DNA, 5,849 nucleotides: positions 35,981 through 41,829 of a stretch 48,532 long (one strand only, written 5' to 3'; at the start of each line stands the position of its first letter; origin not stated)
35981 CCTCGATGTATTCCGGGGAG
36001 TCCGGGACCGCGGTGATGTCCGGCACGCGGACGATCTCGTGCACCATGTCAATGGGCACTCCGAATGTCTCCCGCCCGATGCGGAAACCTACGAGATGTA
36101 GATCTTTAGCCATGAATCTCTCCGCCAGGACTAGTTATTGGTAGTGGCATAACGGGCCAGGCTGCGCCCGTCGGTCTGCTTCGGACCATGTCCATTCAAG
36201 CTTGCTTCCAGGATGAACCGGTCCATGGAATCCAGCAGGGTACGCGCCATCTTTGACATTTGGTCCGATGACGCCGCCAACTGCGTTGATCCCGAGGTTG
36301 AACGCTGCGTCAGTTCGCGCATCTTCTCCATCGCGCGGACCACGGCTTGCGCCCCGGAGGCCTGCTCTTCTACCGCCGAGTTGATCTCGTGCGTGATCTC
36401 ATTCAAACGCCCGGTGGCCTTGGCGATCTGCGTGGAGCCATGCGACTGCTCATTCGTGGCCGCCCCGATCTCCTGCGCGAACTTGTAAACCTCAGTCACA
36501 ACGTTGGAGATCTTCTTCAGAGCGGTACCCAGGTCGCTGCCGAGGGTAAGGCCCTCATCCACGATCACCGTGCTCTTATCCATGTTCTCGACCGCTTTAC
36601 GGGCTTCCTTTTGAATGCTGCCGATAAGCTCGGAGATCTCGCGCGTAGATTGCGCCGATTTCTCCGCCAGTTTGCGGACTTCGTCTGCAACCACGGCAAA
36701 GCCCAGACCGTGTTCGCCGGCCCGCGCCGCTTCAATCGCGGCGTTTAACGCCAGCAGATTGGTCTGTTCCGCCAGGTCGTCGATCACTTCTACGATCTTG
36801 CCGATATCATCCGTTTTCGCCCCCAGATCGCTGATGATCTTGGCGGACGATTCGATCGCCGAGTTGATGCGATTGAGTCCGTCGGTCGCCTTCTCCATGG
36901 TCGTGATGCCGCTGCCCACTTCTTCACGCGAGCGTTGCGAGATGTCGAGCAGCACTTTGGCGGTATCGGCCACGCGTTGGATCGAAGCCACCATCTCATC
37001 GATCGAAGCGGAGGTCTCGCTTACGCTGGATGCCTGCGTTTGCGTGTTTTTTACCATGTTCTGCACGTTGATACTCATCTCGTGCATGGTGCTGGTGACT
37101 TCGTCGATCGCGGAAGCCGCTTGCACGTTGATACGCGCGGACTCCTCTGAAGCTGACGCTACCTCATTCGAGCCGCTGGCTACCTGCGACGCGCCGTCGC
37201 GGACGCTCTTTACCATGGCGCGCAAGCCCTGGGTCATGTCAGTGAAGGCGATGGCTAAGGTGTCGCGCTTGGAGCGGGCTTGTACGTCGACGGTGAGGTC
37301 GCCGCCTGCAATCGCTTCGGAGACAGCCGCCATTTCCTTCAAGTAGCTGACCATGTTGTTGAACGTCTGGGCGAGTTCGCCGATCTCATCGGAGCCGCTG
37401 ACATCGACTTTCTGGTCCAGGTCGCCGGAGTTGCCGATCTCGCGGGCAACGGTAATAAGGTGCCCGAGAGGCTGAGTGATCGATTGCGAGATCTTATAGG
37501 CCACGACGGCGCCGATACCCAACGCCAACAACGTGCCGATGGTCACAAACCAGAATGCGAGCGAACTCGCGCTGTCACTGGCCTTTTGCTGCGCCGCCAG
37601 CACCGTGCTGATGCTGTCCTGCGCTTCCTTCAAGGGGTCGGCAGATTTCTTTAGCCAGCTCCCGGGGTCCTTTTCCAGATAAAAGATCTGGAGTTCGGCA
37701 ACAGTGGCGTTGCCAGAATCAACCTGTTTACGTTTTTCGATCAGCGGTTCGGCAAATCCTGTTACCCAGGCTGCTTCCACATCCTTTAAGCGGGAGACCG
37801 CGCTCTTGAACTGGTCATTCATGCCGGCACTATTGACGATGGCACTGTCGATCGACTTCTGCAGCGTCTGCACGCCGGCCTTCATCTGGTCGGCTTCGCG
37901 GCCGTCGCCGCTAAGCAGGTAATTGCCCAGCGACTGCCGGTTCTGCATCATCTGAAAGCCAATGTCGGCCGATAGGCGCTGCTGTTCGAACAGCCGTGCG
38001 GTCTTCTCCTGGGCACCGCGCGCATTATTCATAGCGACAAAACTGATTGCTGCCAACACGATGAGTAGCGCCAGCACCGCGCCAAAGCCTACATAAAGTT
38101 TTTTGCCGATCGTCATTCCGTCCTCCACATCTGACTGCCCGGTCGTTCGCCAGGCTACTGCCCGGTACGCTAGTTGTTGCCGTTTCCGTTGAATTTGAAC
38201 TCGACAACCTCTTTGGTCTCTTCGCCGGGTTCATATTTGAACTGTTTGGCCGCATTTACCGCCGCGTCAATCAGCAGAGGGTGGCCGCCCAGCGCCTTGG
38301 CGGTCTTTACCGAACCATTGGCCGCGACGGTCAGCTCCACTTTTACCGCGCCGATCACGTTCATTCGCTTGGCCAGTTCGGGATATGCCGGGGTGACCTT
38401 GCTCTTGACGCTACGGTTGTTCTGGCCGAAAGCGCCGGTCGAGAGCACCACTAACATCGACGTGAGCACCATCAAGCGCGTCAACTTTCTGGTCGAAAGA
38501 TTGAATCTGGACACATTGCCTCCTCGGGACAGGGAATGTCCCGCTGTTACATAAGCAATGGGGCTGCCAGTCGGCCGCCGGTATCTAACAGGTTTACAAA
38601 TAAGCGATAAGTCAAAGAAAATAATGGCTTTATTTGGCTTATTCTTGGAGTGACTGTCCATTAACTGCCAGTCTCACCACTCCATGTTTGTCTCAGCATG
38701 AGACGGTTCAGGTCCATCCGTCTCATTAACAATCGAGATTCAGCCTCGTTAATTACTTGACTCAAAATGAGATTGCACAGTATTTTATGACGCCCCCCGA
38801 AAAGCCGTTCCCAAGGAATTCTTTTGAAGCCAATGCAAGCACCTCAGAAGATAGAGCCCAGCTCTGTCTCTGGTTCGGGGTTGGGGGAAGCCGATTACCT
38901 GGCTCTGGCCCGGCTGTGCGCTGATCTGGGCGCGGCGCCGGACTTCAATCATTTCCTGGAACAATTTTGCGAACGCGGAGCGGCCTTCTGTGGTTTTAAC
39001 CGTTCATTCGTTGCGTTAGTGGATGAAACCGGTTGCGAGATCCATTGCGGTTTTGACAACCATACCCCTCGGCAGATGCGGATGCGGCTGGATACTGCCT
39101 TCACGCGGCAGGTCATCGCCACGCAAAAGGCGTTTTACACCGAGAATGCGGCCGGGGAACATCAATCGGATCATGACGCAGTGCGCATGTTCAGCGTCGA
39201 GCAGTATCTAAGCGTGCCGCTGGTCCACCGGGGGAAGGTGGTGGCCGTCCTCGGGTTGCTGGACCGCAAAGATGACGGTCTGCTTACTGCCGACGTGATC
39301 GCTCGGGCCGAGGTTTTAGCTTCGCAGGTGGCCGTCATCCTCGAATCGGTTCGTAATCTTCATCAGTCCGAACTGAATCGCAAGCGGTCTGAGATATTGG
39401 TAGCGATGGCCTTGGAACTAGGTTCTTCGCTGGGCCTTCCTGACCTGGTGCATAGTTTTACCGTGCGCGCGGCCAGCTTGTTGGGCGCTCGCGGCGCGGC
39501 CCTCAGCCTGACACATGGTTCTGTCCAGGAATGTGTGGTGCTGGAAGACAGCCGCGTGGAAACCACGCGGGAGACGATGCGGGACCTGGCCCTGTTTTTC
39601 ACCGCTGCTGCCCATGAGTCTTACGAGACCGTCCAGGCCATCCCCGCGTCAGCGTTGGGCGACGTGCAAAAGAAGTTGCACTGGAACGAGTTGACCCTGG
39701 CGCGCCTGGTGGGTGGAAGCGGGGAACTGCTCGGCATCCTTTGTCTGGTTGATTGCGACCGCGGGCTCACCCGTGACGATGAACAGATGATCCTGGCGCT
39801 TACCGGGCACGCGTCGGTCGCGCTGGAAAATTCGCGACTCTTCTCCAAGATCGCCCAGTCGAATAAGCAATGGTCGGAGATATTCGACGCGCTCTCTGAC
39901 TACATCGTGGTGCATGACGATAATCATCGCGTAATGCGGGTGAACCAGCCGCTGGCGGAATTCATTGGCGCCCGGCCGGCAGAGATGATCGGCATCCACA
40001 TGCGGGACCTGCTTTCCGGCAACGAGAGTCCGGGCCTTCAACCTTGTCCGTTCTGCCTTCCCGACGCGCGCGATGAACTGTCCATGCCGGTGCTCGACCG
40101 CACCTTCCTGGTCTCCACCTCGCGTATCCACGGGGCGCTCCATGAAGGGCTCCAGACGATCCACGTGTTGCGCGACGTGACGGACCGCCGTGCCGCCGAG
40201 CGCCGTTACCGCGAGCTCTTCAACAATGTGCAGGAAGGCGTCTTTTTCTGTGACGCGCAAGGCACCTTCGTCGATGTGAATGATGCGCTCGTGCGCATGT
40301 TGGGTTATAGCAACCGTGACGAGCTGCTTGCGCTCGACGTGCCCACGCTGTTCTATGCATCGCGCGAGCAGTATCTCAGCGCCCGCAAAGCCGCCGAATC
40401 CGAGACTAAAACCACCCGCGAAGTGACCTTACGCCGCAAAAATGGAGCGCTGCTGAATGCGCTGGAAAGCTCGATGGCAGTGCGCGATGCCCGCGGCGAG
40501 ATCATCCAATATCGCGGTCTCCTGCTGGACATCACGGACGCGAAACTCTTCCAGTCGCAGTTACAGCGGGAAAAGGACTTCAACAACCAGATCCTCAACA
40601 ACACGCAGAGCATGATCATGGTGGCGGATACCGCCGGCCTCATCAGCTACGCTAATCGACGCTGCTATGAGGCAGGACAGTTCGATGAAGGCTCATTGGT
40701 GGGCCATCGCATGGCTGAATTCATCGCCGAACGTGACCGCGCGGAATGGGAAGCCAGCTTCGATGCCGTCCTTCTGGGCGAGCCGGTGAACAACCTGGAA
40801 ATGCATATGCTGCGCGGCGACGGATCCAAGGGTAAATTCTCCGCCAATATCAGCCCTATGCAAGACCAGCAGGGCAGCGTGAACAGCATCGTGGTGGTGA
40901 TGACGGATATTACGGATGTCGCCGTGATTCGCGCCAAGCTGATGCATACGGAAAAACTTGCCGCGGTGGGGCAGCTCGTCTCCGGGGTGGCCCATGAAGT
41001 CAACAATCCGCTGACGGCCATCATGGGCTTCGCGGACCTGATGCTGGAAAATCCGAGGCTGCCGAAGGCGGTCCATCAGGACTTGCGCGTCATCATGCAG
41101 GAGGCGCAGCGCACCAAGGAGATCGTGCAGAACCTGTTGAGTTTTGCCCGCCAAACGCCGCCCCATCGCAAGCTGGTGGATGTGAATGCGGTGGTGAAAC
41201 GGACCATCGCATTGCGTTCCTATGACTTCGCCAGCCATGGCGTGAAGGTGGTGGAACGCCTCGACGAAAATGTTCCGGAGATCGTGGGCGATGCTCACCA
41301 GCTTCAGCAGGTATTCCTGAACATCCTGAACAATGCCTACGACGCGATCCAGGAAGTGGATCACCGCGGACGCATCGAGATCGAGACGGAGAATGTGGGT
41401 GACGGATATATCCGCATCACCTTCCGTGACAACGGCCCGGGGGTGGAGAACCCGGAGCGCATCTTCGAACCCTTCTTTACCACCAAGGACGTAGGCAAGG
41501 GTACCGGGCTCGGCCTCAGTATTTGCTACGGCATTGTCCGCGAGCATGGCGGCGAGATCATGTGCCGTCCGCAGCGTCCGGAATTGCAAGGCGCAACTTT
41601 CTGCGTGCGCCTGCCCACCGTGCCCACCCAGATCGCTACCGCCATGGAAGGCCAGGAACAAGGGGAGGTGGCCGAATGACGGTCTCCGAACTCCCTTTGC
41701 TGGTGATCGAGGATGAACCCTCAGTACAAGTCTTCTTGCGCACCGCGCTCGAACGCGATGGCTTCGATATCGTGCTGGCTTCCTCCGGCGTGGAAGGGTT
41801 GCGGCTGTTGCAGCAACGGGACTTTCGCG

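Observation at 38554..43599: One NtrC-type activator flanked on both sides by sigma-54 promoters carrying the same TGAGAC upstream repeats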

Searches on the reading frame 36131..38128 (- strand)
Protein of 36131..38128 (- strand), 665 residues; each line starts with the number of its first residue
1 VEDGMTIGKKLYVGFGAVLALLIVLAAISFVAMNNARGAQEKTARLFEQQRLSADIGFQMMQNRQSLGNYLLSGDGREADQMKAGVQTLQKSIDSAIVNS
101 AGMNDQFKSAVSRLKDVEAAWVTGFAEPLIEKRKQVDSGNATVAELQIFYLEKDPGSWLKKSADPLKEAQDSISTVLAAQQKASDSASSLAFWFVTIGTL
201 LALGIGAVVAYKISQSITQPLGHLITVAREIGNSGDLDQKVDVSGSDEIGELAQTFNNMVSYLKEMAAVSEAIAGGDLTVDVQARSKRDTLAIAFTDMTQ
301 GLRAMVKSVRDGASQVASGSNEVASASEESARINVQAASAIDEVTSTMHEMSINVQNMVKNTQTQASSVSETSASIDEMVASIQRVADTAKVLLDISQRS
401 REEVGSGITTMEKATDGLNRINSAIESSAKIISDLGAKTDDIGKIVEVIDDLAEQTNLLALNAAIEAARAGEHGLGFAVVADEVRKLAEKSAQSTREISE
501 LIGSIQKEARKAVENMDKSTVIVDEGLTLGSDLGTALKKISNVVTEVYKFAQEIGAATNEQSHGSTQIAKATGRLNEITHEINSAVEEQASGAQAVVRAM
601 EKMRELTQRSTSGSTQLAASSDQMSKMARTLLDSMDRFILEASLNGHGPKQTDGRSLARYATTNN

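Call 5: search_protein_families(library=pfam, proteins=[window:36131-38128:-], max_evalue=0.01)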
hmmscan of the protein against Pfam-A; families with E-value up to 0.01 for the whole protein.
window:36131-38128:- (665 aa): 5 families
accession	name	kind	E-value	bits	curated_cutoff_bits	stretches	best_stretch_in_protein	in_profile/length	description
PF00015.26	MCPsignal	-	1.2e-49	169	34.6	1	438-579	31-172/172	Methyl-accepting chemotaxis protein (MCP) signalling domain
PF00672.30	HAMP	-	1.2e-18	67.6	25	1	213-264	2-52/53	HAMP domain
PF12729.13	4HB_MCP_1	-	2.8e-06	27.5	27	1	5-97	2-95/181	Four helix bundle sensory module for signal transduction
PF15070.11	GOLGA2L5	-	0.00078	18.9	29.2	1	500-638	133-271/520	Putative golgin subfamily A member 2-like protein 5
PF06103.16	DUF948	-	0.0028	18.2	37.2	0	337-391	31-85/89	Bacterial protein of unknown function (DUF948)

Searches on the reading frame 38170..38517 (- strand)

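Call 5: search_protein_families(library=pfam, proteins=[window:38170-38517:-], max_evalue=0.01)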
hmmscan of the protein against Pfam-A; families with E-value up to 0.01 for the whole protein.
window:38170-38517:- (115 aa): 2 families
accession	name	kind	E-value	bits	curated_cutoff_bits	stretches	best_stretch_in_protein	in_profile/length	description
PF03544.19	TonB_C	-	4.3e-13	50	24.6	1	43-109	3-71/79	Gram-negative bacterial TonB protein C-terminal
PF06519.16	TolA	-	0.0068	17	25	1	59-106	40-87/96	TolA C-terminal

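Call 38: search_protein_families(library=ncbifam, proteins=[window:38170-38517:-], max_evalue=0.001)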
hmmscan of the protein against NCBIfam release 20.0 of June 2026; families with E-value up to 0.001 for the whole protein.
window:38170-38517:- (115 aa): 6 families
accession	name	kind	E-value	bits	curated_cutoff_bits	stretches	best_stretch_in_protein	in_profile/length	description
TIGR01352.1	tonB_Cterm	subfamily_domain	2e-07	31.3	27.1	1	43-100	1-60/76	TonB family protein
NF008082.0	PRK10819.1-3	equivalog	2.3e-07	30.9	265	1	36-113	159-238/242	TonB system transport protein TonB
NF008083.0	PRK10819.1-4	equivalog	1.9e-06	28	448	1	38-111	156-234/239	TonB system transport protein TonB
NF038079.1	TonB_sider_MxcH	equivalog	3.8e-06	25.3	925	1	40-108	7-76/792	TonB-dependent siderophore myxochelin receptor MxcH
NF008081.0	PRK10819.1-2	equivalog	6.5e-06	26.3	377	1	38-113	157-235/240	TonB system transport protein TonB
NF008084.0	PRK10819.1-5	equivalog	0.00022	21.2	315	1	39-112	167-245/249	TonB system transport protein TonB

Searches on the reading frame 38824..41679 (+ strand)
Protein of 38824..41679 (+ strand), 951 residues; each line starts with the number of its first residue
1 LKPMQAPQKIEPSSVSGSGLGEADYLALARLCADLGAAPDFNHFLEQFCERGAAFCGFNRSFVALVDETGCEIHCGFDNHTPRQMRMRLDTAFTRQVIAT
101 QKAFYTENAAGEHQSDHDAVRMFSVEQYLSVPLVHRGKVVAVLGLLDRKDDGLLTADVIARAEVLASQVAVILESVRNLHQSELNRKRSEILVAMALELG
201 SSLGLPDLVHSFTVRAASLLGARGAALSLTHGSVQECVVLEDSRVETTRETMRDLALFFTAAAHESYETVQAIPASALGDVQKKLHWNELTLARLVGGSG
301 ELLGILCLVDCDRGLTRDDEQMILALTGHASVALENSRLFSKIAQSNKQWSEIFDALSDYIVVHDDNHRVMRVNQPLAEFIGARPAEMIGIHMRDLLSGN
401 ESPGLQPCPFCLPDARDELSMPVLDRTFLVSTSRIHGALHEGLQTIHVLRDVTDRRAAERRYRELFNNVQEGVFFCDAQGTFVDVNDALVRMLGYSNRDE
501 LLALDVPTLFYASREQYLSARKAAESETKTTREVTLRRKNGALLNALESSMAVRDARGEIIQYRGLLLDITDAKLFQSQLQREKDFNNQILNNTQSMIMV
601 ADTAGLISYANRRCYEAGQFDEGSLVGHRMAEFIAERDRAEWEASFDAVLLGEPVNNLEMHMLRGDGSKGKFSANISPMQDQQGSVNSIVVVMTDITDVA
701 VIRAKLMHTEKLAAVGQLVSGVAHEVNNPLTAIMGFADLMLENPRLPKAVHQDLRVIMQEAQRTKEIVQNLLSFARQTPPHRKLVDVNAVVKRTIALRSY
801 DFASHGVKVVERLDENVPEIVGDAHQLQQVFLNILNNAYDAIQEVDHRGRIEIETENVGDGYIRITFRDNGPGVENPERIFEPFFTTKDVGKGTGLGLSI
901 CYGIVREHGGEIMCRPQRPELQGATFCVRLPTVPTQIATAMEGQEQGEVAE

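Call 5: search_protein_families(library=pfam, proteins=[window:38824-41679:+], max_evalue=0.01)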
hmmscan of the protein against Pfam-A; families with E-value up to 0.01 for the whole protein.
window:38824-41679:+ (951 aa): 14 families
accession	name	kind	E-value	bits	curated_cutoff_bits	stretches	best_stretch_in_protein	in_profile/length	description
PF13426.13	PAS_9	-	1.5e-30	106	27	3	471-572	2-103/103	PAS domain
PF08448.16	PAS_4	-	6.5e-27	94.4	23.1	3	591-699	1-108/110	PAS fold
PF00989.32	PAS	-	2.4e-24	86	22.6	3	461-570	2-113/113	PAS fold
PF02518.31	HATPase_c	-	1e-21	77.9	26.4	1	822-932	1-109/111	Histidine kinase-, DNA gyrase B-, and HSP90-like ATPase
PF13188.13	PAS_8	-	5.6e-18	64.6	21.8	1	460-511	1-52/65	PAS domain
PF00512.31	HisKA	-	3e-15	56.5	26.9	1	715-777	2-63/66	His Kinase A (phospho-acceptor) domain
PF01590.32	GAF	-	1.6e-14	55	22.4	2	43-172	4-132/133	GAF domain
PF13185.12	GAF_2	-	6.5e-14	52.7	28.6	1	41-174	4-136/136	GAF domain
PF13492.12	GAF_3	-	1.2e-09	39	27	1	42-174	3-128/129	GAF domain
PF08447.18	PAS_3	-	8.8e-07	29.6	25.6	0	483-565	2-87/89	PAS fold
PF24820.1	Diguanyl_cycl_sensor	-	3e-06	27.6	28.1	0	594-677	5-94/109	Diguanylate cyclase-like sensor domain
PF14501.12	HATPase_c_5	-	0.00015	22.1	22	1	825-913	4-87/102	GHKL domain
PF12860.13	PAS_7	-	0.00047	20.7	27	0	466-500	1-35/115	PAS fold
PF13596.12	PAS_10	-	0.0061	17.6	22.1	0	588-697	2-106/106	PAS domain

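Call 38: search_protein_families(library=ncbifam, proteins=[window:38824-41679:+], max_evalue=0.001)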
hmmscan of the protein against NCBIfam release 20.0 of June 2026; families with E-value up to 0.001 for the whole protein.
window:38824-41679:+ (951 aa): 83 families (the best 25 are shown)
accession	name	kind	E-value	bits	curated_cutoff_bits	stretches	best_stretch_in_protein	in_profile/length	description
NF008468.0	PRK11360.1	equivalog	1.6e-85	287.8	646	3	578-935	261-611/616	two-component system sensor histidine kinase AtoS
NF052574.1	HisKinEspCMyxo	equivalog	2.6e-65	221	1200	2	607-943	310-648/785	serine histidine kinase EspC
NF046020.1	HisKinCckABruc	equivalog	2.8e-54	184.3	1000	1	446-942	198-717/868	cell cycle histidine kinase CckA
NF052573.1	HisKinEspAMyxo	equivalog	6.4e-52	176.6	1400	2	659-939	328-618/755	serine histidine kinase EspA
NF046044.1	PnpS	equivalog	1.4e-46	159.3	400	1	577-931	47-390/390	two-component system histidine kinase PnpS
NF007688.0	PRK10364.1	equivalog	1.2e-45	156.2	479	1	704-933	229-452/460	two-component system sensor histidine kinase ZraS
NF010411.0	PRK13837.1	equivalog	5.6e-45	153.6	647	1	687-940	422-683/828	two-component system VirA-like sensor kinase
NF046026.1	HisKinCckACaul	equivalog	2.6e-42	144.8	1000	1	688-937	275-537/678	cell cycle histidine kinase CckA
NF010076.0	PRK13557.1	subfamily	6.6e-40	137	631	1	658-938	106-400/540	histidine kinase famiy protein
NF047497.1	HK_LIC_12097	equivalog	1e-39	136.3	500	1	666-918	102-355/367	LIC_12097 family sensor histidine kinase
TIGR00229.1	sensory_box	domain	2.7e-37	127.7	22.9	3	457-578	2-124/126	PAS domain S-box protein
NF038348.1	T2SS_HK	subfamily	4.4e-37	127.8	450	2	759-931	406-572/574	histidine kinase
NF041777.1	sens_FixL_Rhizob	equivalog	2e-36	125.7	850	1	550-934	88-483/485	sensor protein FixL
NF047466.1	hybrid_RR_LvrB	exception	1.9e-35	122.8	500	1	703-918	140-364/377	hybrid histidine kinase/response regulator LvrB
NF033092.0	HK_WalK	equivalog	5.1e-33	114.5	725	1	577-931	250-593/594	cell wall metabolism sensor histidine kinase WalK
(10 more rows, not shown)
